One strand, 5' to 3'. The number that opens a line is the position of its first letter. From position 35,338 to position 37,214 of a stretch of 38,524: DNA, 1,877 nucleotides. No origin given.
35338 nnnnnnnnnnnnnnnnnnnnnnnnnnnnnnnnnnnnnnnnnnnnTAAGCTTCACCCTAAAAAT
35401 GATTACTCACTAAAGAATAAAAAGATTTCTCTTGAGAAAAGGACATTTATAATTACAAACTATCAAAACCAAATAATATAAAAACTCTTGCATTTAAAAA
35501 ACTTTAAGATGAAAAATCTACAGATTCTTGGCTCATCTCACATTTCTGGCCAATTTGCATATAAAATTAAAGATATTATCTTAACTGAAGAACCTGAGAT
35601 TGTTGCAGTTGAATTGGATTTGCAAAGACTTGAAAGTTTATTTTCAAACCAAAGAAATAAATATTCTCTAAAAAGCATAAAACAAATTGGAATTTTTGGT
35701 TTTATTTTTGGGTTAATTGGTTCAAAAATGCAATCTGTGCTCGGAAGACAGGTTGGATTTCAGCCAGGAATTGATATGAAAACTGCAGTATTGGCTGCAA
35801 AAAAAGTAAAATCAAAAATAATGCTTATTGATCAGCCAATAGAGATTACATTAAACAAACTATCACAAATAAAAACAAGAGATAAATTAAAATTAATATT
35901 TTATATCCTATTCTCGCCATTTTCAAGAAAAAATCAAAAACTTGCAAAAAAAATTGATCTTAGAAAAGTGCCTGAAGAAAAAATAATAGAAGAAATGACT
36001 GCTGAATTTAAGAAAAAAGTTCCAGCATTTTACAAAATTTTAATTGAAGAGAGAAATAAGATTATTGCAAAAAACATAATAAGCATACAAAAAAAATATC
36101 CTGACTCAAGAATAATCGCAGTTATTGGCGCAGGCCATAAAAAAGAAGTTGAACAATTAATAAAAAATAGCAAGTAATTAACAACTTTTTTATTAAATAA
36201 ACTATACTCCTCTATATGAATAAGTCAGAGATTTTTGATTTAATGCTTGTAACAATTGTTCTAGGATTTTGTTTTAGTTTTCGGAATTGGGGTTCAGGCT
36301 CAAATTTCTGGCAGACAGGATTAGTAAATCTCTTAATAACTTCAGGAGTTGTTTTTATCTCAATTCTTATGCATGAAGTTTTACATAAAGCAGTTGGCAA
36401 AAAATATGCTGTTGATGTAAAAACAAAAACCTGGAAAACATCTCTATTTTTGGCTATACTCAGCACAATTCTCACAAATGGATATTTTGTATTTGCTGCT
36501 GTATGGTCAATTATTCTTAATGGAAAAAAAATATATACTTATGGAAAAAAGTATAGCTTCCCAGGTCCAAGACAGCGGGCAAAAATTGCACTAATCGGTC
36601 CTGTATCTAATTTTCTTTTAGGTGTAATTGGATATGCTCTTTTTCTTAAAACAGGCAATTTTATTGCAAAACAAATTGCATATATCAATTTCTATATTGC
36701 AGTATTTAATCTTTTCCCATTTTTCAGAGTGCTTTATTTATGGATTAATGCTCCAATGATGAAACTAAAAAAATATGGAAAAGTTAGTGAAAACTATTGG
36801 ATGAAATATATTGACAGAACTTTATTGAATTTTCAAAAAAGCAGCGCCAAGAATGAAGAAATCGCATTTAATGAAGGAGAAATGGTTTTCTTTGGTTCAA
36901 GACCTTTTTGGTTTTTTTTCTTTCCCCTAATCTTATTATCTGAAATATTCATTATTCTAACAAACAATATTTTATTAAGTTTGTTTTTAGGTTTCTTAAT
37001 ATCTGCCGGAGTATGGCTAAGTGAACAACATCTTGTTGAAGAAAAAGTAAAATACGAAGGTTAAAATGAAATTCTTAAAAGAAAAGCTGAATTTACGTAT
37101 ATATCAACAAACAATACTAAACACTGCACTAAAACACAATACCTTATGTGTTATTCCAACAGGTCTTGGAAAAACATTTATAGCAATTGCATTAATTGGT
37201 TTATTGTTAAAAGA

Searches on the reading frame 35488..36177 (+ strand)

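Call 8: search_protein_families(library=pfam, proteins=[window:35488-36177:+], max_evalue=0.001)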
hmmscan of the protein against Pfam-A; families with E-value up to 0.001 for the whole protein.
window:35488-36177:+ (229 aa): 2 families
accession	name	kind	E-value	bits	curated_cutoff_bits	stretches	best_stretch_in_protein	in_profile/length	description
PF01963.22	TraB_PrgY_gumN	-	3.4e-15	57.1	26.8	1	11-225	12-251/263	TraB/PrgY/gumN family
PF18950.5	DUF5694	-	0.0003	21.6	27.5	0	188-228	134-173/185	Family of unknown function (DUF5694)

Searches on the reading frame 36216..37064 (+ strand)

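Call 8: search_protein_families(library=pfam, proteins=[window:36216-37064:+], max_evalue=0.001)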
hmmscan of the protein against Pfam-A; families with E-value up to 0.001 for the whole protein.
window:36216-37064:+ (282 aa): 1 family
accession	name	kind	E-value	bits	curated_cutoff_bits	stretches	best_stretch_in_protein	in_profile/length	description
PF02163.28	Peptidase_M50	-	2.9e-06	27.2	27.2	1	45-235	5-166/221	Peptidase family M50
